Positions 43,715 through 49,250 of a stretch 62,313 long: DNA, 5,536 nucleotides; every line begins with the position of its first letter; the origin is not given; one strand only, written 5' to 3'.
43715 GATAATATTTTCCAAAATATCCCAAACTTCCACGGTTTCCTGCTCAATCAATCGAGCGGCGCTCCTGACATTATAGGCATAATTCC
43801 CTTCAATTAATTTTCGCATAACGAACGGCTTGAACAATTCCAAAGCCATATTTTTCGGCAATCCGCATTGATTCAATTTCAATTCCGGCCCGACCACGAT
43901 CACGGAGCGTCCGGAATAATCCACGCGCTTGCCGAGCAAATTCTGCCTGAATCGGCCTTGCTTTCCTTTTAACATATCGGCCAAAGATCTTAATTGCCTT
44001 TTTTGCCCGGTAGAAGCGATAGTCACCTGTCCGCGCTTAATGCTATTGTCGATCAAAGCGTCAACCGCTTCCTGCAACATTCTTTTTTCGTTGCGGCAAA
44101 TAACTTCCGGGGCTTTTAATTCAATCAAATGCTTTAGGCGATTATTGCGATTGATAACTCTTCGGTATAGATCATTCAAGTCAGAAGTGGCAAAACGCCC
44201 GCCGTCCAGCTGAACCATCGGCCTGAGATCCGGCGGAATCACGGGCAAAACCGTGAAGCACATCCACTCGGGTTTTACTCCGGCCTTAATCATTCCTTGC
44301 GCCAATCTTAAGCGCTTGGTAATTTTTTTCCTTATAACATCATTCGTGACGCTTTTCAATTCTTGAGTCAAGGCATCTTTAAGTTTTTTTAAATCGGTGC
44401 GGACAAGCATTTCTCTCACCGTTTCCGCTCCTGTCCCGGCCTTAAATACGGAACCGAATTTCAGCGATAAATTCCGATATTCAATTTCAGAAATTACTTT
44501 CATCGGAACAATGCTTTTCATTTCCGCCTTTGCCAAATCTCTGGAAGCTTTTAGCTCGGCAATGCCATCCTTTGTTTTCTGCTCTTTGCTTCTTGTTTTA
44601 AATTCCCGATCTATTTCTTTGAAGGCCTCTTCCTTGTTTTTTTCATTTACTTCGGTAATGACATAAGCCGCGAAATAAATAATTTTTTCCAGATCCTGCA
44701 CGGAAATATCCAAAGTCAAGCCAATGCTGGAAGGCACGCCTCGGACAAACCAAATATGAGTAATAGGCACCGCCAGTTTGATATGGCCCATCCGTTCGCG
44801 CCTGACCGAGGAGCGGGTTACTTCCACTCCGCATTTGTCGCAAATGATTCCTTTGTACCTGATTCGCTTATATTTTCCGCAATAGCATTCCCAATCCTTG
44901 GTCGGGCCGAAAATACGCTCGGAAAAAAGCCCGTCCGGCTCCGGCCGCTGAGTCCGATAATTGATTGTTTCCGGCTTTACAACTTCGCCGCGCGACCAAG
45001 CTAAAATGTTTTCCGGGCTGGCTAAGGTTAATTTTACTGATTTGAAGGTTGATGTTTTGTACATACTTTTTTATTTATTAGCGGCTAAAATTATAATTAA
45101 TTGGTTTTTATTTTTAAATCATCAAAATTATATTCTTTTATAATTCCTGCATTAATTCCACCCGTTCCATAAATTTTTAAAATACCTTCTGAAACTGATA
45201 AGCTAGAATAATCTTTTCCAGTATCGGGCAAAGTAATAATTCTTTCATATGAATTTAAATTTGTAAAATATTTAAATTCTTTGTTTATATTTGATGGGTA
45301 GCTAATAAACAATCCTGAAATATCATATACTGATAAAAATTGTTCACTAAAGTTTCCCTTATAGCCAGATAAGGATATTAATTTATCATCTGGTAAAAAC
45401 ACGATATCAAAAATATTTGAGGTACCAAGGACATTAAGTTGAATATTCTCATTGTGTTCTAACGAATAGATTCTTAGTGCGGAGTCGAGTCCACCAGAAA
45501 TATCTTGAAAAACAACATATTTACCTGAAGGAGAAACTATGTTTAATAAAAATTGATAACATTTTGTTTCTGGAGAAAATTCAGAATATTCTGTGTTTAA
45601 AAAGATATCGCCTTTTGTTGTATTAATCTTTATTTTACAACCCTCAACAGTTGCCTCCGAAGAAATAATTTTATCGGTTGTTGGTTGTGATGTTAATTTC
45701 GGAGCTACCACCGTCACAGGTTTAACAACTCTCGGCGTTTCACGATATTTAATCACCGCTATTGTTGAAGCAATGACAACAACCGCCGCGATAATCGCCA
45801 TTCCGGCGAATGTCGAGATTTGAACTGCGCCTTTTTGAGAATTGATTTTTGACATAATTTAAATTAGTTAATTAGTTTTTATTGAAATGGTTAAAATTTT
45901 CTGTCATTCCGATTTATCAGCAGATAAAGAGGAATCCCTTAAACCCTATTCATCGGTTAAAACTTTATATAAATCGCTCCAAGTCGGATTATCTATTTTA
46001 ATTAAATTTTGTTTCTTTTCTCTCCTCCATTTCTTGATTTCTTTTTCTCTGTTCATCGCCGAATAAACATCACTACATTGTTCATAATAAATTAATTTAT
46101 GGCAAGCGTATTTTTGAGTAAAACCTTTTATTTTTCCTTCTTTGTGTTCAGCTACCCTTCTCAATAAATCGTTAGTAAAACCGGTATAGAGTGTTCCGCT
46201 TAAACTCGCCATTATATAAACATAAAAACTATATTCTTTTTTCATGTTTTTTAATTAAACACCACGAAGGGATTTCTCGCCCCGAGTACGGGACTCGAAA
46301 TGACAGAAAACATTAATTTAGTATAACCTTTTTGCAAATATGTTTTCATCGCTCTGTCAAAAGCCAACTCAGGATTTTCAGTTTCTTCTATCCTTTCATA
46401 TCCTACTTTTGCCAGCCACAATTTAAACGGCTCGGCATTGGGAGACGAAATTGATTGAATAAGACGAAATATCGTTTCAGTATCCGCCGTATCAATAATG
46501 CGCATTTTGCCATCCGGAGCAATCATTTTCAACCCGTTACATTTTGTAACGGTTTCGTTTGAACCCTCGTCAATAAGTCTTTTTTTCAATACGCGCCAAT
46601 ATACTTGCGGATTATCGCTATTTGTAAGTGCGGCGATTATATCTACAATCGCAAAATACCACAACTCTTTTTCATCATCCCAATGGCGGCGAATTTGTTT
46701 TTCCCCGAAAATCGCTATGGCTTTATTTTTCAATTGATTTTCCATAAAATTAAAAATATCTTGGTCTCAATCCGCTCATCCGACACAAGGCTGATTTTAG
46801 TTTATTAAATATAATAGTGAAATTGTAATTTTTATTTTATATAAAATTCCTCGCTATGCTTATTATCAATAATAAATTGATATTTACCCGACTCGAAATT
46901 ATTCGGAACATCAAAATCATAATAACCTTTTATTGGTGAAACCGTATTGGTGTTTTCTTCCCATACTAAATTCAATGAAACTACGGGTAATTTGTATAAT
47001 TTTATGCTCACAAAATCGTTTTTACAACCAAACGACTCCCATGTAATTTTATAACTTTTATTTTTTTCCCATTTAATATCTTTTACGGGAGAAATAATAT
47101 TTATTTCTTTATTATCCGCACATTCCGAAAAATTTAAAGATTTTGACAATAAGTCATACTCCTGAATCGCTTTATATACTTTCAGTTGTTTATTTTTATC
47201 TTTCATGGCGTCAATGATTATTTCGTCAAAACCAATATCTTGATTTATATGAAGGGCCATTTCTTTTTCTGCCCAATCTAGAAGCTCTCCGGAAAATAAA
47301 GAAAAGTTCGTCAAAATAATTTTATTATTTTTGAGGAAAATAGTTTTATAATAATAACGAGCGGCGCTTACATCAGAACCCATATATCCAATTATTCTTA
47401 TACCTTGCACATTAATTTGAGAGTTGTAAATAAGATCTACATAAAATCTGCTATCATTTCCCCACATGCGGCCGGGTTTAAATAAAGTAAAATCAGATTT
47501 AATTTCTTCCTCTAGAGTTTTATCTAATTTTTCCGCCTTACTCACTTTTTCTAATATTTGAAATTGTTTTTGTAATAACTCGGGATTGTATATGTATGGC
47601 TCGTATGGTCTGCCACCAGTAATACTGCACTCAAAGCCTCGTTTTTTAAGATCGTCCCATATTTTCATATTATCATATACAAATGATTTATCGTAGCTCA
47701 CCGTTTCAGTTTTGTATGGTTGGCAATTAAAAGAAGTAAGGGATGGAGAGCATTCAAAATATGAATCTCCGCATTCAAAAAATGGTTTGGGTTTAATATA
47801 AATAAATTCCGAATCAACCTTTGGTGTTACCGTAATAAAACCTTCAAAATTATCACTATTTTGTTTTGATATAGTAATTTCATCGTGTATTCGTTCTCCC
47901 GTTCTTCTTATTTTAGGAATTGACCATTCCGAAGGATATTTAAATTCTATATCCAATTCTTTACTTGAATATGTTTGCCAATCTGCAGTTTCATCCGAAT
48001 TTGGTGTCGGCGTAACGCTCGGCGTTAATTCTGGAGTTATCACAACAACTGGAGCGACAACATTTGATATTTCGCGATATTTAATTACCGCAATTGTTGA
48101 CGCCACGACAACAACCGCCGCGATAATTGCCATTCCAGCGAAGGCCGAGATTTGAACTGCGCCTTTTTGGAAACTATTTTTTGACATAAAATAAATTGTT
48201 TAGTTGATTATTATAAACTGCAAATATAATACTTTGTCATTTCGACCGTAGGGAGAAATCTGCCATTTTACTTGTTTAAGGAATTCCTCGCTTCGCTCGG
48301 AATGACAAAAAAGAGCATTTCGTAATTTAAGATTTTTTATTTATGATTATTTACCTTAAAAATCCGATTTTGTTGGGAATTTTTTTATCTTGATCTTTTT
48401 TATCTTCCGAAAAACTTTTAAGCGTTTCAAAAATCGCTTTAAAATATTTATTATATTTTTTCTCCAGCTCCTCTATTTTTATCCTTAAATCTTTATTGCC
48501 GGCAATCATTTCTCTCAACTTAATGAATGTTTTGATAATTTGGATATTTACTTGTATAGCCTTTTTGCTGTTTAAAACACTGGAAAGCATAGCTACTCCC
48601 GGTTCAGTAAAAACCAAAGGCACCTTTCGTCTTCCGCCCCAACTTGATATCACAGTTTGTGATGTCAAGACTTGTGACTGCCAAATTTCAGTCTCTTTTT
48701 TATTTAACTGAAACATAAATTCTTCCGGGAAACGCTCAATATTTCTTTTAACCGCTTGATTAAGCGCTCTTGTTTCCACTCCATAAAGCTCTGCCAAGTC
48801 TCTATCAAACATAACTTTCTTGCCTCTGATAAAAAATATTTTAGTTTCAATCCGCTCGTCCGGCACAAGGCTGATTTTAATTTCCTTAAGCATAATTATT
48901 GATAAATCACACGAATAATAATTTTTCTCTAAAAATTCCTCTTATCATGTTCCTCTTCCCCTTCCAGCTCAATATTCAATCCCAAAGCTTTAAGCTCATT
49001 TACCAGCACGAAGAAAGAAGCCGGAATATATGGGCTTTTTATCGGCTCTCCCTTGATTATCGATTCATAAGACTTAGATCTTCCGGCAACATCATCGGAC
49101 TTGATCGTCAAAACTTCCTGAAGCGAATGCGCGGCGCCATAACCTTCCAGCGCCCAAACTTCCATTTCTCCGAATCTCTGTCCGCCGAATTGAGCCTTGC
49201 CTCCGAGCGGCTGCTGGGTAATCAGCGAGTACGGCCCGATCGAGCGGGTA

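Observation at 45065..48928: rpoB and rpoC separated by a 3.86-kb co-directional accessory block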

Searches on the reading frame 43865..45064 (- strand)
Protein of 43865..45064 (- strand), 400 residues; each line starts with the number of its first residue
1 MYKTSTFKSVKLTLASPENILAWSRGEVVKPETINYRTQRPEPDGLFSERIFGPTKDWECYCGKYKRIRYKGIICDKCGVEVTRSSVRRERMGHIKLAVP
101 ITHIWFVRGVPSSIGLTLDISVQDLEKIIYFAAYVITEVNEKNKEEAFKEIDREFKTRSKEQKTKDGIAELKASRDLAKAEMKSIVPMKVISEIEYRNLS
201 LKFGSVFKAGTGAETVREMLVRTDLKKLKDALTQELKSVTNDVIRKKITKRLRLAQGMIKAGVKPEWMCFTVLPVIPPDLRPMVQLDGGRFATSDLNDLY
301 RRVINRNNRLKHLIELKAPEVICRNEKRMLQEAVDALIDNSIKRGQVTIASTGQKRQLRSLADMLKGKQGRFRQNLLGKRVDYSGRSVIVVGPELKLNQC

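Call 17: find_related_loci(query=window:43865-45064:-, collection=metagenome_contigs, flank=10000)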
Query window:43865-45064:- (400 aa) in metagenome_contigs; peptide patterns used: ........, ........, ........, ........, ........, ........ (x = any residue, [..] = any of these).
600 stretches matched a pattern (row limit reached: there are more); 593 encode a relative of the query (tblastn E <= 1e-3); the best 80 are kept; 80 distinct loci.
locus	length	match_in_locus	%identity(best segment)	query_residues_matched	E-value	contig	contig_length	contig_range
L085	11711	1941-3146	71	3-400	0e+0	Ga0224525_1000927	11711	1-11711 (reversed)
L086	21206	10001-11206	71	3-400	0e+0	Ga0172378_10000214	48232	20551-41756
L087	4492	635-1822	70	3-400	0e+0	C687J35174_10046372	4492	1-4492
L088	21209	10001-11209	69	3-400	0e+0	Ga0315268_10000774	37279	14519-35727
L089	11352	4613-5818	68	2-400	0e+0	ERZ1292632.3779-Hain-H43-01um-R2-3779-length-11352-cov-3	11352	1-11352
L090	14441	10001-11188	67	7-400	0e+0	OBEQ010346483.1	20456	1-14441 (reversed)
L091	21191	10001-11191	68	3-400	0e+0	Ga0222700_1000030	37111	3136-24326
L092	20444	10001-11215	66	3-400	0e+0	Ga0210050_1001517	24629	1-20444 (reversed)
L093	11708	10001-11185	70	3-399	0e+0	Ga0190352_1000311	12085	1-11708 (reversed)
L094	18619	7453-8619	69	7-400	0e+0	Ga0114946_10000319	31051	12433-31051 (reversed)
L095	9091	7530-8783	66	3-400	0e+0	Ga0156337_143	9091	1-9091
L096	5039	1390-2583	67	3-400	0e+0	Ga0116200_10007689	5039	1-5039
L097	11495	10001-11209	67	3-400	0e+0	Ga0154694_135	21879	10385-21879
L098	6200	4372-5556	67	7-400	0e+0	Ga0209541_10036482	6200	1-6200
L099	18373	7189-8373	67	7-400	0e+0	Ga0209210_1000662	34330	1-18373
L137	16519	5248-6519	62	3-400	1e-172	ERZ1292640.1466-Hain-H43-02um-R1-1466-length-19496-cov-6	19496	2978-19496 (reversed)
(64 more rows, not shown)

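Call 30: find_homologous_proteins(query=window:43865-45064:-, max_evalue=1e-100)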
Query window:43865-45064:- (400 aa): 7936 proteins with E <= 1e-100 among 8000 candidates; the best 120 are listed.
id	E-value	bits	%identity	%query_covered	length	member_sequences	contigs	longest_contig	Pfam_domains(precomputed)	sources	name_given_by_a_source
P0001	2.0e-209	713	77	100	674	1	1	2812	PF00623.26,PF04983.24,PF04997.18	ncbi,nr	ncbi:DNA-directed RNA polymerase subunit beta', partial [Patescibacteria group bacterium]|nr:DNA-dir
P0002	4.5e-200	683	56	100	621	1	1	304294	PF00623.26,PF04997.18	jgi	jgi:DNA-directed RNA polymerase subunit beta'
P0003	1.1e-186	639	72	100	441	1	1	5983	PF00623.26,PF04997.18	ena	-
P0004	1.3e-184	632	71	100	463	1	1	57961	PF00623.26,PF04997.18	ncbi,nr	ncbi:MAG: DNA-directed RNA polymerase subunit beta', partial [Candidatus Pacebacteria bacterium]|nr:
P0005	8.8e-181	619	72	96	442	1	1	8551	PF04997.18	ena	-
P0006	3.8e-180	617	69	100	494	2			PF00623.26,PF04997.18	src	-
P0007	6.3e-179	613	67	100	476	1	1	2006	PF00623.26,PF04997.18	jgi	-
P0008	1.2e-178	612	69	100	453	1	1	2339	PF00623.26,PF04997.18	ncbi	-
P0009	7.0e-178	610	68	100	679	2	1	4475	PF00623.26,PF04983.24,PF04997.18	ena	-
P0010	8.9e-177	606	69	100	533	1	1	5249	PF00623.26,PF04997.18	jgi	-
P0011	2.1e-176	605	63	100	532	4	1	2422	PF00623.26,PF04997.18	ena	-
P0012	2.8e-176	604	63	100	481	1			PF00623.26,PF04997.18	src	-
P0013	3.6e-176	604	66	100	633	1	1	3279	PF00623.26,PF04983.24,PF04997.18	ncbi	-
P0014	4.8e-176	604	67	99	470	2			PF00623.26,PF04997.18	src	-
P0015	7.4e-176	603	68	100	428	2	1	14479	PF00623.26,PF04997.18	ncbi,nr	ncbi:MAG: DNA-directed RNA polymerase subunit beta', partial [Candidatus Portnoybacteria bacterium]|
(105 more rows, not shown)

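Call 31: find_encoding_contigs(protein=P0001, flank=10000, max_places=4)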
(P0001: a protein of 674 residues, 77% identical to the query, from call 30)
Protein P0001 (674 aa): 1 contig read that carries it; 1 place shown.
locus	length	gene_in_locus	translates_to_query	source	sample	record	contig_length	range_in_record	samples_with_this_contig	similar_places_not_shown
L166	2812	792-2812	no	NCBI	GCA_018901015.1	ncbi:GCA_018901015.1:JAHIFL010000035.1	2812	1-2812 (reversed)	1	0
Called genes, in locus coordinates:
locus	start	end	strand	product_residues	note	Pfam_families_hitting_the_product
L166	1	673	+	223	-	PF00562:RNA_pol_Rpb2_6, PF04560:RNA_pol_Rpb2_7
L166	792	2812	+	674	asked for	PF04997:RNA_pol_Rpb1_1, PF00623:RNA_pol_Rpb1_2, PF04983:RNA_pol_Rpb1_3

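Call 32: find_encoding_contigs(protein=P0003, flank=10000, max_places=4)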
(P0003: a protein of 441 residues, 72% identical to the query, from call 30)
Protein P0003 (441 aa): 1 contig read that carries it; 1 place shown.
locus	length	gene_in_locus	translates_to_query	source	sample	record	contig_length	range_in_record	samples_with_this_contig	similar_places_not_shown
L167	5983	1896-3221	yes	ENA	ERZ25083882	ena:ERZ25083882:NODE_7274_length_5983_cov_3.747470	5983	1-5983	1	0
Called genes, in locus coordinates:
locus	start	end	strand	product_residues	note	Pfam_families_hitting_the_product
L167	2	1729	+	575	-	?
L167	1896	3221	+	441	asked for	PF04997:RNA_pol_Rpb1_1, PF00623:RNA_pol_Rpb1_2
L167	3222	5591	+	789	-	PF00623:RNA_pol_Rpb1_2, PF04983:RNA_pol_Rpb1_3, PF04998:RNA_pol_Rpb1_5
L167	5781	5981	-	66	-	?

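Call 33: find_encoding_contigs(protein=P0004, flank=10000, max_places=4)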
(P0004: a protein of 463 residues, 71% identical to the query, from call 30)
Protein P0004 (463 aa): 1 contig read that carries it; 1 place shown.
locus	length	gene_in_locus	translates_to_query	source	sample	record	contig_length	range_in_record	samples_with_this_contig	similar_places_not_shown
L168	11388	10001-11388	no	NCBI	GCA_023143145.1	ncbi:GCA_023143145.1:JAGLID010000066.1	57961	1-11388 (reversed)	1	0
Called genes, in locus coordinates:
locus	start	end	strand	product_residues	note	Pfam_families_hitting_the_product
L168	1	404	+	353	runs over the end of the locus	PF02388:FemAB, PF13480:Acetyltransf_6, PF02388:FemAB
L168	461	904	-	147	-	PF02681:DUF212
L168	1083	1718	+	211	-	-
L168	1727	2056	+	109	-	-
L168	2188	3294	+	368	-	PF00188:CAP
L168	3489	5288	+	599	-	PF05693:Glycogen_syn, PF08323:Glyco_transf_5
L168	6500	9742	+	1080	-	PF04563:RNA_pol_Rpb2_1, PF04561:RNA_pol_Rpb2_2, PF04565:RNA_pol_Rpb2_3, PF10385:RNA_pol_Rpb2_45, PF00562:RNA_pol_Rpb2_6, PF04560:RNA_pol_Rpb2_7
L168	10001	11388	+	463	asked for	PF04997:RNA_pol_Rpb1_1, PF00623:RNA_pol_Rpb1_2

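Call 82: search_protein_families(library=pfam, proteins=[L095:6694-7410:+, L137:4692-5132:+], max_evalue=0.01)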
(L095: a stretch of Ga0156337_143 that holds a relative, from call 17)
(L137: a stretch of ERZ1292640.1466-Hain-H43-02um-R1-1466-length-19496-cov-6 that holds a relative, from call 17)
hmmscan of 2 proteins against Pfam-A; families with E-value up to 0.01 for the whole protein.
L095:6694-7410:+ (238 aa): 1 family
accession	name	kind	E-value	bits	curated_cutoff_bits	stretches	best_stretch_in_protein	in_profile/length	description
PF01797.21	Y1_Tnp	-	1.4e-06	28.8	23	1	75-156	33-119/121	Transposase IS200 like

L137:4692-5132:+ (146 aa): 0 families

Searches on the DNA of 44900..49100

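Call 103: search_rna_families(source=window, start=44900, end=49100, threshold=evalue, max_evalue=1)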
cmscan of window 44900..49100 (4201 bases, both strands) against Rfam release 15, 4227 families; matches with E-value up to 1: 1.
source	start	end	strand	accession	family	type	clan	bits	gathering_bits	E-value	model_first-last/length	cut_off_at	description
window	48981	49052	-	RF02126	GHRLOS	Gene; lncRNA;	-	22.9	48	0.013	1-70/70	no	Ghrelin opposite strand RNA conserved region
